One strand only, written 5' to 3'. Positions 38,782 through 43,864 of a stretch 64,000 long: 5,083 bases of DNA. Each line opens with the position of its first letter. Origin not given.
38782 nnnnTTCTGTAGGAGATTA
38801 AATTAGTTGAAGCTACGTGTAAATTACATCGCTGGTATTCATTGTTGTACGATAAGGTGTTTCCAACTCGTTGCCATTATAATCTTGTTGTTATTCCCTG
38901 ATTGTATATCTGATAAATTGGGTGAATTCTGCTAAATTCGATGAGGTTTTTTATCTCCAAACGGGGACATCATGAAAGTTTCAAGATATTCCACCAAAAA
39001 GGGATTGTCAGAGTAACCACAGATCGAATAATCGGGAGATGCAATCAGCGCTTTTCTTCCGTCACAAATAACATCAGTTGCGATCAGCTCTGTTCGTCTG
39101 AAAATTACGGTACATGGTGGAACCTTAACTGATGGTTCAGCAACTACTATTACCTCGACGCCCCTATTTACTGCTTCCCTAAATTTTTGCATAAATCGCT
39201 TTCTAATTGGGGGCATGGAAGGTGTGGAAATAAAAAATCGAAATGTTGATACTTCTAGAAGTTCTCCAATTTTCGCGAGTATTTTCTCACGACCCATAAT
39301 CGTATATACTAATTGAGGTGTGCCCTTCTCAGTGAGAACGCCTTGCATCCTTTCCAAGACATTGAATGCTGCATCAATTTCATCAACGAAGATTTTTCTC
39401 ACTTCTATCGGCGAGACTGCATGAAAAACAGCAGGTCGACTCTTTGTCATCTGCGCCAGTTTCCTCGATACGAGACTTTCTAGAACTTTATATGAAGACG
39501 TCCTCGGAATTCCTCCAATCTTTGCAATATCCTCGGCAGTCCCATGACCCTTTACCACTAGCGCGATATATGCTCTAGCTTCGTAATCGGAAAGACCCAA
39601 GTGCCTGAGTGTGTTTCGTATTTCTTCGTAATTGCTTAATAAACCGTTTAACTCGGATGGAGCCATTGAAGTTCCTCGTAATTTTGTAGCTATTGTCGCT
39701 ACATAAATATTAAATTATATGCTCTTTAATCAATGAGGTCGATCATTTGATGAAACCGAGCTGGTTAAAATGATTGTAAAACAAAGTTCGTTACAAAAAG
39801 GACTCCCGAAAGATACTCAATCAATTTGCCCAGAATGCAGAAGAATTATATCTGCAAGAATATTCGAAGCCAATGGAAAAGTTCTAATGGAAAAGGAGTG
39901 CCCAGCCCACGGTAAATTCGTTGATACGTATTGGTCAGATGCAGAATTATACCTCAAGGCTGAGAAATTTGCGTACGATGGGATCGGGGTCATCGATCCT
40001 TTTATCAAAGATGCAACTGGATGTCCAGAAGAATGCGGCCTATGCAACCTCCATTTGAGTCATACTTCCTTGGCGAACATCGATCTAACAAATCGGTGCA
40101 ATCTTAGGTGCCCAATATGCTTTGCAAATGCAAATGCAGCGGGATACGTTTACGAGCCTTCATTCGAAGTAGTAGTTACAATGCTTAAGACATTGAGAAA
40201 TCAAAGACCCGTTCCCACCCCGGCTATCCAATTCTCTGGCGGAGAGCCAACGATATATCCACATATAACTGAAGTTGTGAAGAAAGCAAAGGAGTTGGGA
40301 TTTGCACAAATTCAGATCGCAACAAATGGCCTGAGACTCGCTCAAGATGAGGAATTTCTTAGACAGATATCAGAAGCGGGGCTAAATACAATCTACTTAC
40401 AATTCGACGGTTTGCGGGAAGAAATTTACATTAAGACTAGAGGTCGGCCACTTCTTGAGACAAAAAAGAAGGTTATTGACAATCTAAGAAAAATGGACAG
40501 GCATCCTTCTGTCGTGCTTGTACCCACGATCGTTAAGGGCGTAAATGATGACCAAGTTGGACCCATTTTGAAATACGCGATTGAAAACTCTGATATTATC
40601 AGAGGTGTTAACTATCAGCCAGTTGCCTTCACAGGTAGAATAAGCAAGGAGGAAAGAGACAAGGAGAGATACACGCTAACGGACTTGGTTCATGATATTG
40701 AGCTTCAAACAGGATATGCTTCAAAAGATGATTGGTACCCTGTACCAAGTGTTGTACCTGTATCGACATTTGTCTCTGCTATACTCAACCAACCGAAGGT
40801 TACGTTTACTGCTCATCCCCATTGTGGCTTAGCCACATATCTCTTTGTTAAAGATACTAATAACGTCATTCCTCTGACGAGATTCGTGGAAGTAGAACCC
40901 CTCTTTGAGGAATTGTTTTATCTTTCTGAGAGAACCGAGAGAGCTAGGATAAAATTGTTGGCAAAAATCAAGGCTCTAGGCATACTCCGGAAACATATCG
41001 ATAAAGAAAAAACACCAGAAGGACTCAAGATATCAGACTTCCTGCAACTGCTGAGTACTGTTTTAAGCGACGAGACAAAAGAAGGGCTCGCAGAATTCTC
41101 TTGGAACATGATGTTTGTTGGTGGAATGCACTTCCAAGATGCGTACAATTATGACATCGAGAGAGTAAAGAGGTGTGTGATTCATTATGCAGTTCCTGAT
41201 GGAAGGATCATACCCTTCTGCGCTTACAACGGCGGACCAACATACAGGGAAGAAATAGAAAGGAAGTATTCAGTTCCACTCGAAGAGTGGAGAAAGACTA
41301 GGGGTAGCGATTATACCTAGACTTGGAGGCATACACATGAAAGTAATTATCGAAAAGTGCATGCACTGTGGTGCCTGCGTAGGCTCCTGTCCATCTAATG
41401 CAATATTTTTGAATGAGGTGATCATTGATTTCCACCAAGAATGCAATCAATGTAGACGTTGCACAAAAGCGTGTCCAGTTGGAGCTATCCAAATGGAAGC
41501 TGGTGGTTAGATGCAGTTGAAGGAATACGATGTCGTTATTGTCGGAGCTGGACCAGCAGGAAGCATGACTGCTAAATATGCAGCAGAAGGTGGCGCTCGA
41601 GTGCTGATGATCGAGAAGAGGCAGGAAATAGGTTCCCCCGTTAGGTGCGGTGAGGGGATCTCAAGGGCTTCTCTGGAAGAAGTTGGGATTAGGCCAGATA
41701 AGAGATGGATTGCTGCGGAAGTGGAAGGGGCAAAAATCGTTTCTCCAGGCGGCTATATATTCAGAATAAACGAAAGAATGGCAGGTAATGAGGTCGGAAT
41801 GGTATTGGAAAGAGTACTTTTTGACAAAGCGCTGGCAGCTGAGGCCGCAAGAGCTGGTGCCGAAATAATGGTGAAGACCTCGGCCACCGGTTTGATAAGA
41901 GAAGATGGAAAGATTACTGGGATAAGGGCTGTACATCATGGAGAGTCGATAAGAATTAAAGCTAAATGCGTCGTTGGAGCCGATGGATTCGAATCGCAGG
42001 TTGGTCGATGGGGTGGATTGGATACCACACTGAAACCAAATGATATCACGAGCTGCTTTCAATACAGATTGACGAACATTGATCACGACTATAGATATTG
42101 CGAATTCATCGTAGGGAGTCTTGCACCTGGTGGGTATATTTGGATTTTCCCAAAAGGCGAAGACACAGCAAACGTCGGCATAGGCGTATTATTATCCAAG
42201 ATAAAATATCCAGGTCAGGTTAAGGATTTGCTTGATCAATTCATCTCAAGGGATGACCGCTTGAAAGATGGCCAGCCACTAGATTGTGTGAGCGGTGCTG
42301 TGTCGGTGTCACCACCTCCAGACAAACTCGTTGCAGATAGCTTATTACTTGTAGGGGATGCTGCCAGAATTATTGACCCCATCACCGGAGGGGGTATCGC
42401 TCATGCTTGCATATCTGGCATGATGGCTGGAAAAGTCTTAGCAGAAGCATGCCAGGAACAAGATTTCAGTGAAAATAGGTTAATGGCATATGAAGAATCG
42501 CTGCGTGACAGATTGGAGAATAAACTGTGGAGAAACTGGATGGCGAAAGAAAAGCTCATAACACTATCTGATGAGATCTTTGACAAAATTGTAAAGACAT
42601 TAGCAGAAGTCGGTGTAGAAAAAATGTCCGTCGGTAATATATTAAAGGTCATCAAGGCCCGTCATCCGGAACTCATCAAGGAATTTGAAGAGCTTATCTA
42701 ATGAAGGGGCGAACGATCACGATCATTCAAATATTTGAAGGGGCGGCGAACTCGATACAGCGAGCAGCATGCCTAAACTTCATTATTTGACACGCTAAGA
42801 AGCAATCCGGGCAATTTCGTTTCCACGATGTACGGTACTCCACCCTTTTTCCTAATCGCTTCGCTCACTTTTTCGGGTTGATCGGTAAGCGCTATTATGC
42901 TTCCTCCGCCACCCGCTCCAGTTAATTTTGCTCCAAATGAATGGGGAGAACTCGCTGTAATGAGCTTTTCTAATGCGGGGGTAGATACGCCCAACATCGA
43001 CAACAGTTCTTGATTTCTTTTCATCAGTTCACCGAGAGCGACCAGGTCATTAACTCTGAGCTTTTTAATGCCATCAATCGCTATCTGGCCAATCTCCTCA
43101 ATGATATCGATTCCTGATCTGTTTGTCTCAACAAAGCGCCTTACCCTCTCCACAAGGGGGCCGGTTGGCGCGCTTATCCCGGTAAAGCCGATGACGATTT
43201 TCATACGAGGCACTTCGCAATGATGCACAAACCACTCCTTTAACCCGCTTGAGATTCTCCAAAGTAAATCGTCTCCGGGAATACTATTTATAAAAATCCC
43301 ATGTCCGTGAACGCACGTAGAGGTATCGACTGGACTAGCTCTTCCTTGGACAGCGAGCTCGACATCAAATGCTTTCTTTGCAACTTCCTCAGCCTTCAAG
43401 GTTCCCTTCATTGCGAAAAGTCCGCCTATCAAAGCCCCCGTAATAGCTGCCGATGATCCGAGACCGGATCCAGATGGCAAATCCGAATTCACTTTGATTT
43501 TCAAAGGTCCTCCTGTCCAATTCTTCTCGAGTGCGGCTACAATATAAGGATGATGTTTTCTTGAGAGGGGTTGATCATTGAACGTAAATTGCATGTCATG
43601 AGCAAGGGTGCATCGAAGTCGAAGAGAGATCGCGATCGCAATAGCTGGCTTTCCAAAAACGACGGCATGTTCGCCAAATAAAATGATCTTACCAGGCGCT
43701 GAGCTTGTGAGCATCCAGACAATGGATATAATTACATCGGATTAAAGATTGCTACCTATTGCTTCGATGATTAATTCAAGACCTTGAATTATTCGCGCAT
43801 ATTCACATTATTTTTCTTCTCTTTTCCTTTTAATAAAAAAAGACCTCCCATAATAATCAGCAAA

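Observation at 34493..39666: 1430-aa orphan membrane-anchored protein with a lamin-tail domain, flanked by a TrmB regulator and an MscS channel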

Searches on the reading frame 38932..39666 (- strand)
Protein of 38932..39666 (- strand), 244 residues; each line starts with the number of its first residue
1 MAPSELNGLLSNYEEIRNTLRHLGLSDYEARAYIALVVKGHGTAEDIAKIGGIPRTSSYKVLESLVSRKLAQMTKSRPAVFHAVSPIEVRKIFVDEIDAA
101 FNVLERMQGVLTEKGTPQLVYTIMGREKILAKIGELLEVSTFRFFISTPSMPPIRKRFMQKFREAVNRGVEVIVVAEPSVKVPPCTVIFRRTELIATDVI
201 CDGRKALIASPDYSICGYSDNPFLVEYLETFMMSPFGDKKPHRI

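Call 3: search_protein_families(library=pfam, proteins=[window:38932-39666:-], max_evalue=1)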
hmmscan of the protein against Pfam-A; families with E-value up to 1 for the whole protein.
window:38932-39666:- (244 aa): 2 families
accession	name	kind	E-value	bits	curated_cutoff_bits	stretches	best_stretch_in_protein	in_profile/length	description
PF01978.25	TrmB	-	6.8e-20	71.1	25.6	1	20-86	1-67/68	Sugar-specific transcriptional regulator TrmB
PF11495.14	Regulator_TrmB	-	0.13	11.9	22.2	1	120-183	2-59/233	Archaeal transcriptional regulator TrmB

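Call 4: search_protein_families(library=ncbifam, proteins=[window:38932-39666:-], max_evalue=1)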
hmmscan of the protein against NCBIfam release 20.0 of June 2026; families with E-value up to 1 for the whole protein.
window:38932-39666:- (244 aa): 6 families
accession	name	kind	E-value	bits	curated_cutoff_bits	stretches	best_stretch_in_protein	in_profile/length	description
NF047392.1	TransRegTrmBHalo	equivalog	8e-16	58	500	1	17-185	10-174/349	HTH-type sugar sensing transcriptional regulator TrmB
NF047390.1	TransRegTrmBL1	equivalog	4.2e-14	52.3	650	1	14-175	4-162/341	HTH-type sugar sensing transcriptional regulator TrmBL1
NF040851.1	tran_reg_TrmB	equivalog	2e-11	43.6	600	1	14-176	5-165/338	HTH-type sugar-sensing transcriptional regulator TrmB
NF041141.1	tran_reg_TrmBL2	equivalog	9.3e-08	31.9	530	1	21-98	12-89/264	HTH-type transcriptional regulator TrmBL2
NF053606.1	Sta1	subfamily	0.00085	19.4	80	0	24-75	17-68/100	Sta1 family transcriptional regulator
NF040939.2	trans_reg_lrs14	equivalog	0.0049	16.9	90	0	23-76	17-71/103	Lrs14 family HTH-type transcriptional regulator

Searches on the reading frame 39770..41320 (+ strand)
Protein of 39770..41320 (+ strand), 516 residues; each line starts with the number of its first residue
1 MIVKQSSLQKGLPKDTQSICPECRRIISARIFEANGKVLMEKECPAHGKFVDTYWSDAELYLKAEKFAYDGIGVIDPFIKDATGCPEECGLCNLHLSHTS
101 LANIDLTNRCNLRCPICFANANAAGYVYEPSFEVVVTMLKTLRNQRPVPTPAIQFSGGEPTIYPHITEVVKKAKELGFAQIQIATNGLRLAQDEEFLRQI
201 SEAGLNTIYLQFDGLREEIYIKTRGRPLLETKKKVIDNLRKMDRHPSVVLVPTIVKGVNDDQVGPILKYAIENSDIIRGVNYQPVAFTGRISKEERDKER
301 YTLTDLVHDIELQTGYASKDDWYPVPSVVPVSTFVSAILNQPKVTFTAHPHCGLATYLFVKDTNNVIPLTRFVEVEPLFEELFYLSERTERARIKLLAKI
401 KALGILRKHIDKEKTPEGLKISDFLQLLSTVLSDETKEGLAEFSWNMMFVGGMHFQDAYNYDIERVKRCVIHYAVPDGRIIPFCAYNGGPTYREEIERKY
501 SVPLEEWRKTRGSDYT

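Call 3: search_protein_families(library=pfam, proteins=[window:39770-41320:+], max_evalue=1)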
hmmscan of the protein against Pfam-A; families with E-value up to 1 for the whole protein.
window:39770-41320:+ (516 aa): 4 families
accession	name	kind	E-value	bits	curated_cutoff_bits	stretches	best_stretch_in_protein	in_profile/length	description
PF04055.27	Radical_SAM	-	4.4e-26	92.5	29.5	1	106-269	3-165/166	Radical SAM superfamily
PF23545.1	Zn_ribbon_HMPTM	-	3.7e-19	68.4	27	1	13-56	2-45/45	HMPTM N-terminal zinc ribbon domain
PF13353.11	Fer4_12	-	0.0013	19.5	22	1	109-196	14-100/137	4Fe-4S single cluster domain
PF00702.32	Hydrolase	-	0.0035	18.2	26.4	1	159-240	96-168/191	haloacid dehalogenase-like hydrolase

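Call 101: search_protein_families(library=ncbifam, proteins=[window:39770-41320:+], max_evalue=0.001)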
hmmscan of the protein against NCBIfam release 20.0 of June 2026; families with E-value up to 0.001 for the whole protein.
window:39770-41320:+ (516 aa): 46 families (the best 25 are shown)
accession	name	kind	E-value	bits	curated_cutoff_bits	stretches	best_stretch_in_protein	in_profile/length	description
NF045702.1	rSAM_GDGT_ether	equivalog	2.5e-201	669.5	450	1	16-503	2-485/486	tetraether lipid synthase Tes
NF045703.1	rSAM_Tes_intein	exception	2.8e-129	432.6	1700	2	117-511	611-1003/1040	tetraether lipid synthase Tes, intein-containing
NF045646.2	rSAM_Se_TrsS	equivalog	8.8e-110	367.3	490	2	15-318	2-299/441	radical SAM (seleno)protein TrsS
TIGR02666.1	moaA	equivalog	1.3e-20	73.6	284.05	1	104-310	14-220/336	GTP 3',8-cyclase MoaA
NF001199.0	PRK00164.2-1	equivalog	3.6e-19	69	231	1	103-285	15-190/308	GTP 3',8-cyclase MoaA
TIGR04317.1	W_rSAM_matur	equivalog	3.5e-17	62.5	380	1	104-259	8-160/349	tungsten cofactor oxidoreductase radical SAM maturase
TIGR02668.1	moaA_archaeal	equivalog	3.1e-16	59.2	325.25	1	104-287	14-191/303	GTP 3',8-cyclase MoaA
NF038283.1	viperin_w_prok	equivalog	4.2e-16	58.9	180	1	102-226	4-127/281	viperin family antiviral radical SAM protein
NF050035.1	rSAM_WgK_link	exception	7.8e-14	51.4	650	1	98-248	7-149/367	radical SAM/SPASM peptide maturase WgkB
TIGR04546.1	rSAM_ahbC_deAc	equivalog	2.1e-13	49.8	650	1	104-294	43-222/390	12,18-didecarboxysiroheme deacetylase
TIGR02109.1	PQQ_syn_pqqE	equivalog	1.4e-12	47.2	381.35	1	104-272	11-171/358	pyrroloquinoline quinone biosynthesis protein PqqE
TIGR04051.1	rSAM_NirJ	equivalog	2e-12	46.8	515.45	1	105-218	7-114/354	heme d1 biosynthesis radical SAM protein NirJ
TIGR04054.1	rSAM_NirJ1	equivalog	4.2e-12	45.4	650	1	104-293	40-218/387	putative heme d1 biosynthesis radical SAM protein NirJ1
TIGR04347.1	pseudo_SAM_Halo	equivalog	1.4e-11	44.3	525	1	105-218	43-150/390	TIGR04347 family pseudo-SAM/SPASM protein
NF038332.1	rSAM_rare_HxsC4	exception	1.4e-10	40.9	500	1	105-264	19-175/335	radical SAM protein HxsC4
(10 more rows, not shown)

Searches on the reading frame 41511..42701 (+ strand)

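Call 101: search_protein_families(library=ncbifam, proteins=[window:41511-42701:+], max_evalue=0.001)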
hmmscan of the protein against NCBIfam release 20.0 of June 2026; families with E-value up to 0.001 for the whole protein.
window:41511-42701:+ (396 aa): 102 families (the best 25 are shown)
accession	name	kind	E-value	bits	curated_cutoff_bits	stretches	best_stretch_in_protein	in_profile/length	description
NF041160.1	DGGPL_Thplmales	equivalog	1.3e-136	455.6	780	1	5-396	3-396/396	digeranylgeranylglycerophospholipid reductase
TIGR02032.1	GG-red-SF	subfamily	3.2e-69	233.9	158.8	1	6-309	1-296/297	geranylgeranyl reductase family protein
NF041080.1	DGGGPL_reductase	equivalog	1.8e-52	178.7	580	1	5-331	1-332/447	digeranylgeranylglycerophospholipid reductase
TIGR02023.1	BchP-ChlP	subfamily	2.4e-35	122.3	343.3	1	6-341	1-326/388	geranylgeranyl diphosphate reductase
NF041385.1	Dggglyphlred_Halo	equivalog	1.3e-33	116.1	700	1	4-376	3-381/405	digeranylgeranylglycerophospholipid reductase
NF049967.1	QhpG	equivalog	4e-23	82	240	1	8-346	1-318/423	flavin-dependent monooxygenase QhpG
NF045655.1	MkRedMenJ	equivalog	7.4e-22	77.8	700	1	5-313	4-318/406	menaquinone reductase MenJ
TIGR02028.1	ChlP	equivalog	1.1e-20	73.8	505.3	1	8-317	3-311/398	geranylgeranyl reductase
NF038171.1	maturase_LodB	equivalog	5.6e-17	61.9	400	1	7-337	1-336/361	lysine-epsilon-oxidase maturase LodB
NF004835.0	PRK06185.1-4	equivalog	1.5e-16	60.2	601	1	108-171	118-182/411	FAD-dependent oxidoreductase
NF004834.1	PRK06185.1-3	subfamily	4.7e-16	58.6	500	1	111-326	118-335/420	FAD-dependent oxidoreductase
NF007542.0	PRK10157.1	subfamily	1.4e-15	56.9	610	1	6-180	6-182/428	FAD-dependent oxidoreductase FixC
TIGR01988.1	Ubi-OHases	subfamily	3.5e-15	55.7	224.65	1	7-173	1-176/387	ubiquinone biosynthesis hydroxylase, UbiH/UbiF/VisC/COQ6 family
NF004833.1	PRK06185.1-1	subfamily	1e-13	50.9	488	1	7-326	4-331/403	FAD-dependent oxidoreductase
NF007450.0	PRK10015.1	subfamily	2.9e-12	46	466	1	4-170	4-172/429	FAD-dependent oxidoreductase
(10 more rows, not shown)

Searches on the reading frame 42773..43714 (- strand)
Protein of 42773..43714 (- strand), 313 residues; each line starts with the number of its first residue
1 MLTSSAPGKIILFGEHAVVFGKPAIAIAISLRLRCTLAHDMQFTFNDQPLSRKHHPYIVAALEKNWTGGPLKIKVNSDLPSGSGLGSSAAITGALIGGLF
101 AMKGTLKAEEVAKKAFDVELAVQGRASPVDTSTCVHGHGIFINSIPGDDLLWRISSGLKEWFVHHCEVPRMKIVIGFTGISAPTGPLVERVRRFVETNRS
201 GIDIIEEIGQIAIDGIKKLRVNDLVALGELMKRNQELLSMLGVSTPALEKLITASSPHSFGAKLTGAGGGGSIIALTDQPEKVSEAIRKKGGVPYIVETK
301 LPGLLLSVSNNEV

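Call 24: search_protein_families(library=pfam, proteins=[window:42773-43714:-], max_evalue=0.001)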
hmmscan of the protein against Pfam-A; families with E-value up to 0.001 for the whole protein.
window:42773-43714:- (313 aa): 2 families
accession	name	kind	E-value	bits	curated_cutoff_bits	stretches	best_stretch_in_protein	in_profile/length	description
PF00288.32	GHMP_kinases_N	-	3.3e-13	50.1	22.3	1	60-137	8-86/87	GHMP kinases N terminal domain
PF08544.19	GHMP_kinases_C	-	3.8e-13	50.1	21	1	217-289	3-81/85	GHMP kinases C terminal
